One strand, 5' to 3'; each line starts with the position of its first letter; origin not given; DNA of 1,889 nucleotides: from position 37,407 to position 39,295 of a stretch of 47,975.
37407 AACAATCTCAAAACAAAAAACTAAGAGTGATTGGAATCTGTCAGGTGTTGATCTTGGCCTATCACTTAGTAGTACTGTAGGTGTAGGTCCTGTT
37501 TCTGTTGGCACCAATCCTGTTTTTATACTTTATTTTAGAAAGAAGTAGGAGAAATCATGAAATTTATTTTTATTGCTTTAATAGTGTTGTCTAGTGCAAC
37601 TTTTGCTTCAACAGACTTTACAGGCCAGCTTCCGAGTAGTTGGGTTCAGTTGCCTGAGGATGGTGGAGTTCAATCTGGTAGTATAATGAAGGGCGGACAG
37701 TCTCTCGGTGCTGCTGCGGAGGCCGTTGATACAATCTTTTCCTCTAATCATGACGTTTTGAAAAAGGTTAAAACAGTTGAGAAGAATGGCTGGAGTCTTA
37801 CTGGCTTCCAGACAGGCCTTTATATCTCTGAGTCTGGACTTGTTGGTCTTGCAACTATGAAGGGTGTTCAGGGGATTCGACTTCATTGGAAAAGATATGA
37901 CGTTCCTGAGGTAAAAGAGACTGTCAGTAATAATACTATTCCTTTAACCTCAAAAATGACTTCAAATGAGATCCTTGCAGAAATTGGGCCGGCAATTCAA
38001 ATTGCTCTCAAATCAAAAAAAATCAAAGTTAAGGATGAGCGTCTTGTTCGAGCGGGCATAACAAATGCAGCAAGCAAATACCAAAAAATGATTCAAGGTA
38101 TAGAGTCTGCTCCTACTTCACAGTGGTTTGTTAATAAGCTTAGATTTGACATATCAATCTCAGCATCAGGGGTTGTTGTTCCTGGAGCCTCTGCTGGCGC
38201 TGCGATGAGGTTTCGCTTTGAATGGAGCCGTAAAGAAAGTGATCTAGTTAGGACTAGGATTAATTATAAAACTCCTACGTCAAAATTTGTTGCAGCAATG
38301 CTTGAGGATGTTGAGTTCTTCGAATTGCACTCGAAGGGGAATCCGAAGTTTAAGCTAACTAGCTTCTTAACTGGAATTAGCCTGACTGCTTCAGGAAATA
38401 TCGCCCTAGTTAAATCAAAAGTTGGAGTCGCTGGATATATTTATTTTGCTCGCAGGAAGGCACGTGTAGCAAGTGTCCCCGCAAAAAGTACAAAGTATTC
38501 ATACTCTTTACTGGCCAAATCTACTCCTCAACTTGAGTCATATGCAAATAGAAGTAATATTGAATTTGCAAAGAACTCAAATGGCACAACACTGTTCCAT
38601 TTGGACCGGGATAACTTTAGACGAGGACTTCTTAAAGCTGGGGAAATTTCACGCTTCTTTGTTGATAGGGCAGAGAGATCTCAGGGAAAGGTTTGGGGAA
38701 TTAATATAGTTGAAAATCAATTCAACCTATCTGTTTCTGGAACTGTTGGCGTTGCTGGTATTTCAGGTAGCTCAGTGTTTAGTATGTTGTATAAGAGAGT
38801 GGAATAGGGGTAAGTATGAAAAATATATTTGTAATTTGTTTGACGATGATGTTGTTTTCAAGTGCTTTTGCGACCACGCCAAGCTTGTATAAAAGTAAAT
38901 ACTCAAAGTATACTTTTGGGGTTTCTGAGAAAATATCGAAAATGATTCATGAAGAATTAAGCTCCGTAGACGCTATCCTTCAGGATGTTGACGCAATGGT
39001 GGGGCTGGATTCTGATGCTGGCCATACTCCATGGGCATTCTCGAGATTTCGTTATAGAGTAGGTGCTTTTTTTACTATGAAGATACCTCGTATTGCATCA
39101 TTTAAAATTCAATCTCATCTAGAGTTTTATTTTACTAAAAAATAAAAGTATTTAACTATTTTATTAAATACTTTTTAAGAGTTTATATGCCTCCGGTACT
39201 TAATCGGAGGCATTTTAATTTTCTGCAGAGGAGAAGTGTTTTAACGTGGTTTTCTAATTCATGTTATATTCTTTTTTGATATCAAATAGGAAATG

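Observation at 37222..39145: Three-gene lipoprotein/secreted cassette built from a reiterated ~37-aa module I cannot assign to any family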

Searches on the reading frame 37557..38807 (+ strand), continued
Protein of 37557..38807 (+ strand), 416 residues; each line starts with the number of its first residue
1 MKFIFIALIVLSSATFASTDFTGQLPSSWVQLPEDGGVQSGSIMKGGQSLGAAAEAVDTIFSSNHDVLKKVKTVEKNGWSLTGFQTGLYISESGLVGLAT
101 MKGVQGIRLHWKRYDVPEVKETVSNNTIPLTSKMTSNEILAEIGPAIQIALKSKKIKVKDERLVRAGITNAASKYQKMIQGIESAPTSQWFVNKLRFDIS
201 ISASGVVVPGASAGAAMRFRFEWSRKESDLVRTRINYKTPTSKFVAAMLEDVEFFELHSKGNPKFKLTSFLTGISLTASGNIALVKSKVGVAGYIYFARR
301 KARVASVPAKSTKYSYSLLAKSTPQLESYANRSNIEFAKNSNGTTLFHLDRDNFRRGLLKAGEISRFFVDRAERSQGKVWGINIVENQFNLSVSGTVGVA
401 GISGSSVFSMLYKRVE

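Call 48: search_protein_families(library=pfam, proteins=[P0002, P0003, P0005, P0008, P0012, P0148], max_evalue=1)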
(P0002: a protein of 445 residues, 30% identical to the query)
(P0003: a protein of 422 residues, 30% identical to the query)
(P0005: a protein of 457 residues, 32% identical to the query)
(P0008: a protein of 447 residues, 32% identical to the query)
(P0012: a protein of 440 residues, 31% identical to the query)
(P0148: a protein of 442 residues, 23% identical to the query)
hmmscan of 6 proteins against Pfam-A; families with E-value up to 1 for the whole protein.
P0002 (445 aa): 1 family
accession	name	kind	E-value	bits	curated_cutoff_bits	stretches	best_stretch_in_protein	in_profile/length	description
PF24393.1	Pepco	-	8.3e-08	33.1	27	2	47-110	39-106/112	Pepco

P0003 (422 aa): 0 families

P0005 (457 aa): 4 families
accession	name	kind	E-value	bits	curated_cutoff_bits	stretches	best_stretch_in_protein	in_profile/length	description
PF24393.1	Pepco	-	2.4e-09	38.1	27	1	56-118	40-102/112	Pepco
PF14617.12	CMS1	-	0.038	13.8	35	0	285-349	159-219/250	U3-containing 90S pre-ribosomal complex subunit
PF01165.25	Ribosomal_S21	-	0.1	12.7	27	1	391-423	17-49/55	Ribosomal protein S21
PF07193.17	DUF1408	-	0.14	12.4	27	1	323-363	22-62/75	Protein of unknown function (DUF1408)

P0008 (447 aa): 0 families

P0012 (440 aa): 1 family
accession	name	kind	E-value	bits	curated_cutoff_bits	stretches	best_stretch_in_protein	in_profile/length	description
PF24393.1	Pepco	-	0.024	15.6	27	0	174-232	42-99/112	Pepco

P0148 (442 aa): 1 family
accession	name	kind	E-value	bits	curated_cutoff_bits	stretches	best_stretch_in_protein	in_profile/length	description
PF24393.1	Pepco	-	0.0082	17.1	27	0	365-430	33-98/112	Pepco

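Call 68: list_cluster_members(proteins=[P0010, P0011, P0013, P0017, P0018, P0021, P0023, P0029, P0036, P0098])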
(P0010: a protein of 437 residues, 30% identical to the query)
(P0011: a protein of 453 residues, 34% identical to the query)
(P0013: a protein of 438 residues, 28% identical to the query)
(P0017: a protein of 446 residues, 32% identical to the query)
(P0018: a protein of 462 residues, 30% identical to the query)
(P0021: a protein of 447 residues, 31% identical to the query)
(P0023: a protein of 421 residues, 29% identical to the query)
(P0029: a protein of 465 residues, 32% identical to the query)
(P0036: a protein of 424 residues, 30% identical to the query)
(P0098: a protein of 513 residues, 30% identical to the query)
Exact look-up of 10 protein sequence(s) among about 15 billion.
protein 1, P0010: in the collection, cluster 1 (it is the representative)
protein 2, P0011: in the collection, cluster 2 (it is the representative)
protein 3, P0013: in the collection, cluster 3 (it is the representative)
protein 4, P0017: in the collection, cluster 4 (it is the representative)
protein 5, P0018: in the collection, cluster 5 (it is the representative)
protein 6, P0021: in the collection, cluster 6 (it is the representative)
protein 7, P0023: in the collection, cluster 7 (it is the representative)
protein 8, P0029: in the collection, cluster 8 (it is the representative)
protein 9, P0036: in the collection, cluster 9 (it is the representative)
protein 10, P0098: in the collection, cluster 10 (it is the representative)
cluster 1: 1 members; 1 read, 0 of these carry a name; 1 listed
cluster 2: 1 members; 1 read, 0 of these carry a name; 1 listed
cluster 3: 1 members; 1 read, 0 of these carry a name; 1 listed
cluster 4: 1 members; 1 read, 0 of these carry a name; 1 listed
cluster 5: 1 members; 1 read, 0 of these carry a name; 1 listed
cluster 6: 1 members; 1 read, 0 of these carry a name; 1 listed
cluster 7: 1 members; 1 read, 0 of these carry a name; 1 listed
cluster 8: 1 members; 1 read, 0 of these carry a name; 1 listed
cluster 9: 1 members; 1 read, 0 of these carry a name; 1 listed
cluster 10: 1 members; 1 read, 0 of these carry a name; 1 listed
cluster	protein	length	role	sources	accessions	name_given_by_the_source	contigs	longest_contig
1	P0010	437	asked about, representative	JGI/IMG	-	-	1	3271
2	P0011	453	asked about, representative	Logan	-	-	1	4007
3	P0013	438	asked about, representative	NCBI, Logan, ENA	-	-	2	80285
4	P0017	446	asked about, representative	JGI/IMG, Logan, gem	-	-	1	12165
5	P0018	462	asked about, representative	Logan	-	-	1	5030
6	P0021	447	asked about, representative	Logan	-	-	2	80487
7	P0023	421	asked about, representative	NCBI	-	-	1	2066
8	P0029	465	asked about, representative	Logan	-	-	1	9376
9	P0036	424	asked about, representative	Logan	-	-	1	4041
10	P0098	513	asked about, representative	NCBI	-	-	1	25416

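Call 74: search_protein_families(library=padloc, proteins=[window:37557-38804:+, P0002, P0005, P0098], max_evalue=0.1)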
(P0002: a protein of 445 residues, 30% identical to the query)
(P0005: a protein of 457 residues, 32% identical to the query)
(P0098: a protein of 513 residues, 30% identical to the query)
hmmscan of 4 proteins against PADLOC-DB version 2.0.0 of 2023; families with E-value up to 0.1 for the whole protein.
window:37557-38804:+ (416 aa): 0 families

P0002 (445 aa): 1 family
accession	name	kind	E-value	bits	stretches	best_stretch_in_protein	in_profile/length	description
PDLC01517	Cmr5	-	0.017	13.5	1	98-180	28-105/131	CAS-III-C; effector_SS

P0005 (457 aa): 0 families

P0098 (513 aa): 0 families

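Call 80: predict_structure(alignment_id=A6)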
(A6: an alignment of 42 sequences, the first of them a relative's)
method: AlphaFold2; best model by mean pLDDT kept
length: 513 residues; sequences in the alignment: 42
mean_pLDDT: 67.5   pTM: 0.68
mean pLDDT of the five models: 67.5, 67.2, 66.7, 66.1, 66.1
residues with pLDDT >= 90: 53; 70-90: 226; 50-70: 116; < 50: 118
segments of 3 or more residues with pLDDT < 50: 117-121, 297-313, 319-325, 404-427, 436-463, 470-472, 482-484, 493-513
pLDDT, mean of each block of 10 residues (from residue 1): 76 68 78 82 91 88 61 75 79 71 81 49 61 79 74 79 73 67 83 82 78 71 54 72 84 88 88 81 86 59 38 49 48 79 91 90 91 73 73 88 44 39 48 47 34 31 46 55 52 46 34 30
secondary structure, 60 per line:
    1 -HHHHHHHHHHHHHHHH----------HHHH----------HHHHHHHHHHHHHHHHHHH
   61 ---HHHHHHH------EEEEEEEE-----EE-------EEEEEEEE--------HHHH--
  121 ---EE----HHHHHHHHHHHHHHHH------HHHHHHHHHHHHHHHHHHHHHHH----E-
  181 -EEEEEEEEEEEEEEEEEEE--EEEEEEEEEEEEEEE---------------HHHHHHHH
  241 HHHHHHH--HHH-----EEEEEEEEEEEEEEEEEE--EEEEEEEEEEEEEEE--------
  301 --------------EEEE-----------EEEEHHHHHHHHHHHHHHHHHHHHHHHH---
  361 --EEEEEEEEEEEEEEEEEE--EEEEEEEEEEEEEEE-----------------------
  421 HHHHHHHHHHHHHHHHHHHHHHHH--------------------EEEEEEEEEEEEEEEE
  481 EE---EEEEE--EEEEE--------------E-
elements in order: H2-17 H28-31 H42-60 H64-70 E77-84 E99-106 H115-118 H130-145 H152-174 E182-200 E203-217 H233-247 E258-275 E278-292 E315-318 E330-333 H334-357 E363-380 E383-397 H421-444 E465-482 E486-490 E493-497

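Call 82: fold_search(model_id=the predicted structure, library=pdb)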
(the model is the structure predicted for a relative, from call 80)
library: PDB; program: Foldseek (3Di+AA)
matches with E <= 10: 481; with E <= 0.001: 1
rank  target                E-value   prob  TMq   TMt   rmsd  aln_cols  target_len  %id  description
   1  9hny_FS               8.1e-04  0.23  0.07  0.13  20.3       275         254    8  Mitoribosomal small subunit in complex with Mettl15 and Mettl17 (released 2025-03-26)
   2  6sga_FS               3.8e-03  0.18  0.08  0.11  18.6       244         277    9  Body domain of the mt-SSU assemblosome from Trypanosoma brucei (released 2019-09-18)
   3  2icr_C                1.5e-02  0.09  0.07  0.13  19.8       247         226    6  Red fluorescent protein zRFP574 from Zoanthus sp. (released 2007-10-02)
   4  8wa0_A                1.6e-02  0.07  0.06  0.10  26.8       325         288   12  The cryo-EM structure of the Nicotiana tabacum PEP-PAP-TEC1 (released 2024-03-13)
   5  6mez_A                1.8e-02  0.05  0.08  0.10  23.5       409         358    6  X-ray structure of the Fenna-Matthews-Olsen antenna complex from Prosthecochloris aestuarii (released 2019-03-13)
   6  6aa7_B                2.0e-02  0.14  0.08  0.16  19.6       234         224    6  Fluorescent protein from Acropora digitifera (released 2018-08-22)
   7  6sga_FT               2.0e-02  0.08  0.06  0.11  19.0       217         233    6  Body domain of the mt-SSU assemblosome from Trypanosoma brucei (released 2019-09-18)
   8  5ltr                  2.3e-02  0.09  0.07  0.13  18.6       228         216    5  Structure of the Yellow-Green Fluorescent Protein mNeonGreen from Branchiostoma lanceolatum at the near physiological pH (released 2016-12-07)
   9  8a1d_A                2.4e-02  0.03  0.05  0.05  31.7       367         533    9  Structure of murine perforin-2 (Mpeg1) pore in ring form (released 2022-07-20)
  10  5y8q_B                2.6e-02  0.12  0.07  0.15  20.4       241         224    6  ZsYellow at pH 8.0 (released 2017-09-13)
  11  9hny_FR               2.6e-02  0.07  0.07  0.12  19.9       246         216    6  Mitoribosomal small subunit in complex with Mettl15 and Mettl17 (released 2025-03-26)
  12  2fl1_A                2.6e-02  0.06  0.07  0.12  19.2       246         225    7  Crystal structure of red fluorescent protein from Zoanthus, zRFP574, at 2.4A resolution (released 2007-01-09)
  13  1xa9                  2.7e-02  0.07  0.08  0.13  20.6       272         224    8  Crystal structure of yellow fluorescent protein zFP538 K66M green mutant (released 2005-02-08)
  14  2ogr_A                2.7e-02  0.04  0.07  0.13  22.0       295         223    6  Crystal Structure of Yellow Fluorescent Protein from Zoanthus sp. at 1.8 A Resolution (released 2007-09-25)
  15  5y8q_A                3.0e-02  0.11  0.08  0.15  19.8       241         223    6  ZsYellow at pH 8.0 (released 2017-09-13)
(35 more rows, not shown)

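Call 88: fold_search(model_id=the predicted structure, library=viral)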
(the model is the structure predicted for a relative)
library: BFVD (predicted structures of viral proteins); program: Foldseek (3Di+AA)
matches with E <= 10: 496; with E <= 0.001: 0
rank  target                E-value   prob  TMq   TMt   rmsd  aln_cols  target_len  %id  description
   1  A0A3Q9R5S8            1.1e-02  0.25  0.12  0.23  17.8       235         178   10  (no name in the UniProt tables at hand)
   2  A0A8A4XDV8            5.2e-02  0.08  0.08  0.05  19.5       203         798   10  Nonstructural protein [Luscinia cyane Ichthamaparvovirus]
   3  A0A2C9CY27            1.6e-01  0.05  0.06  0.15  20.7       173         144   10  Uncharacterized protein [Yersinia phage fHe-Yen9-04]
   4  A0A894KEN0            2.3e-01  0.03  0.09  0.13  22.1       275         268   12  (no name in the UniProt tables at hand)
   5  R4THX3                2.5e-01  0.02  0.08  0.05  48.1       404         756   11  (no name in the UniProt tables at hand)
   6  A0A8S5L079            2.8e-01  0.08  0.12  0.10  21.6       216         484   12  Maturation protein (Fragment) [ssRNA phage SRR6960509_3]
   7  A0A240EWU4            3.9e-01  0.06  0.09  0.16  17.4       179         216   11  Uncharacterized protein [Vibrio phage JSF7]
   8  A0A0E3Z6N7            3.9e-01  0.03  0.10  0.08  27.6       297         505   11  Ac13 [Lambdina fiscellaria nucleopolyhedrovirus]
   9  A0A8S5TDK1            3.9e-01  0.01  0.08  0.05  25.8       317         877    6  Tail protein [Siphoviridae sp. ctNnX9]
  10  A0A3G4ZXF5            4.2e-01  0.06  0.07  0.14  27.2       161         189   14  Uncharacterized protein [Faunusvirus sp.]
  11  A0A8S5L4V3            4.2e-01  0.03  0.10  0.11  28.1       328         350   16  Maturation protein [ssRNA phage SRR6960509_7]
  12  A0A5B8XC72            4.2e-01  0.02  0.09  0.07  22.3       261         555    9  G1340L [African swine fever virus]
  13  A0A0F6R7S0            5.0e-01  0.09  0.09  0.20  17.1       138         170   14  Uncharacterized protein [Sinorhizobium phage phiM9]
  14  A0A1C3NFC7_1          5.0e-01  0.03  0.07  0.04  20.9       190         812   11  (no name in the UniProt tables at hand)
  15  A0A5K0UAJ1            5.3e-01  0.04  0.10  0.15  17.1       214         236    9  Uncharacterized protein [Yasminevirus sp. GU-2018]
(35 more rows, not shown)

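Call 100: search_dna_similar(query=window:37557-38804:+, collection=plasmids, mode=protein, max_evalue=0.001, max_rows=10)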
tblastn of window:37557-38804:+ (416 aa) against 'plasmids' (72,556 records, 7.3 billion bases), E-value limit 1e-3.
No match.

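Call 101: search_dna_similar(query=window:37557-38804:+, collection=phages, mode=protein, max_evalue=0.001, max_rows=10)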
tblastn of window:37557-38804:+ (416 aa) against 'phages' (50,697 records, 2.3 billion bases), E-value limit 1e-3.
No match.

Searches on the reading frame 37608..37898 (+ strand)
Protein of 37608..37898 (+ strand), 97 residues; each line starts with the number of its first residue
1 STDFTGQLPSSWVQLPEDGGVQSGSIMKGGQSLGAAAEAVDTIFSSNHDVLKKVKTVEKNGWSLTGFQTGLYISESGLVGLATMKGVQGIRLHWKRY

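Call 19: search_protein_families(library=pfam, proteins=[window:37608-37898:+], max_evalue=10)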
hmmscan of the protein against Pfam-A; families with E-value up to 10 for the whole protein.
seq(97 aa): 2 families
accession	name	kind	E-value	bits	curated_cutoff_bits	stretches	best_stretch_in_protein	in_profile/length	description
PF01290.25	Thymosin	-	0.14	12.4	24.8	1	44-60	9-25/39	Thymosin beta-4 family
PF04367.18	DUF502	-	0.23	11.8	23.8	1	36-71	43-81/107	Protein of unknown function (DUF502)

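Call 91: find_homologous_proteins(query=A9, max_evalue=0.01)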
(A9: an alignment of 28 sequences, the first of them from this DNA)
Query A9 (28 sequences): 343 candidates shared short words with the query, none scored E <= 0.01.

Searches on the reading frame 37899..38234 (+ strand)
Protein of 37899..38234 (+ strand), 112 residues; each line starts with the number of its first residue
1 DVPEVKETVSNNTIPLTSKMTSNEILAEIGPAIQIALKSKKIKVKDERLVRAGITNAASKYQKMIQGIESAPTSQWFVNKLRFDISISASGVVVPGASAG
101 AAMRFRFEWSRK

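Call 19: search_protein_families(library=pfam, proteins=[window:37899-38234:+], max_evalue=10)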
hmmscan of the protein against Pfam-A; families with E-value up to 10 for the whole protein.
seq(112 aa): 2 families
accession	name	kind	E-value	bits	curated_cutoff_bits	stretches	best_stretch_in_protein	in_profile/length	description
PF06214.17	SLAM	-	0.094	13.2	25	1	17-70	27-80/125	Signaling lymphocytic activation molecule (SLAM) protein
PF16767.10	KinB_sensor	-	0.24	12.3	27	1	14-76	28-89/122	Sensor domain of alginate biosynthesis sensor protein KinB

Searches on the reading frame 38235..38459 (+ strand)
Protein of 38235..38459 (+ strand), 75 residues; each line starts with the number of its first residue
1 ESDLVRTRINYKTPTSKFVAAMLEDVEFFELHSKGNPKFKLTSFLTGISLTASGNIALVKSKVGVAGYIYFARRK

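Call 19: search_protein_families(library=pfam, proteins=[window:38235-38459:+], max_evalue=10)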
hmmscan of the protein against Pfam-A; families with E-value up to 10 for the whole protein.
seq(75 aa): 1 family
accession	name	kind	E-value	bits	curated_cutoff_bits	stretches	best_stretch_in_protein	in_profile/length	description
PF24393.1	Pepco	-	0.12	13.4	27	1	29-69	63-106/112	Pepco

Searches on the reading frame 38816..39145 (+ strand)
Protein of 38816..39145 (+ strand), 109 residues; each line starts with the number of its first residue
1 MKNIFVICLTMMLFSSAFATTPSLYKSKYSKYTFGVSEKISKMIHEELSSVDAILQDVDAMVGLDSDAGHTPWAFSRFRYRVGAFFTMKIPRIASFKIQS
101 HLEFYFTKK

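Call 3: search_protein_families(library=pfam, proteins=[window:38816-39145:+], max_evalue=1)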
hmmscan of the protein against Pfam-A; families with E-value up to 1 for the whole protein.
window:38816-39145:+ (109 aa): 1 family
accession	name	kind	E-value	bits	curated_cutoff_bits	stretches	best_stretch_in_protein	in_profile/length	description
PF11448.13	DUF3005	-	0.13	12.8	25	1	37-83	39-86/109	Protein of unknown function (DUF3005)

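Call 4: search_protein_families(library=ncbifam, proteins=[window:38816-39145:+], max_evalue=1)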
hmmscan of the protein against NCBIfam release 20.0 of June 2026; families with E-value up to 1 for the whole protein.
window:38816-39145:+ (109 aa): 1 family
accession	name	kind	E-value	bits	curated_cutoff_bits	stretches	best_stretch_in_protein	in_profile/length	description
NF047854.1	LIC10774_subfam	equivalog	0.12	11.3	380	1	1-72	1-77/358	LIC10774/LIC10365 family surface protein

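Call 19: search_protein_families(library=pfam, proteins=[window:38873-39142:+], max_evalue=10)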
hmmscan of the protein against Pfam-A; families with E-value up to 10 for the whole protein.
seq(90 aa): 1 family
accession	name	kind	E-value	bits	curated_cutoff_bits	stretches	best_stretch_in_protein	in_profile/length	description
PF11448.13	DUF3005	-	0.081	13.5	25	1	18-64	39-86/109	Protein of unknown function (DUF3005)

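Call 74: search_protein_families(library=padloc, proteins=[window:38816-39142:+], max_evalue=0.1)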
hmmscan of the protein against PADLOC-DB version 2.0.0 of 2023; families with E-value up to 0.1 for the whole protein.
window:38816-39142:+ (109 aa): 0 families

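Call 79: search_protein_families(library=pfam, alignment_id=A8, max_evalue=1)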
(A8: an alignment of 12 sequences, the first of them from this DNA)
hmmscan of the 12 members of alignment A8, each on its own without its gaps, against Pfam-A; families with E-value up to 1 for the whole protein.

A. member 1, seq(109 aa): 1 family
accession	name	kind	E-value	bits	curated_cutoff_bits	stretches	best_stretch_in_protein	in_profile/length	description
PF11448.13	DUF3005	-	0.13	12.8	25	1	37-83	39-86/109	Protein of unknown function (DUF3005)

B. families by the number of members that match (of 12 scanned): 3 families
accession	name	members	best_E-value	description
PF24698.1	DUF7662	1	0.0079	Domain of unknown function (DUF7662)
PF01797.21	Y1_Tnp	1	0.12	Transposase IS200 like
PF11448.13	DUF3005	1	0.13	Protein of unknown function (DUF3005)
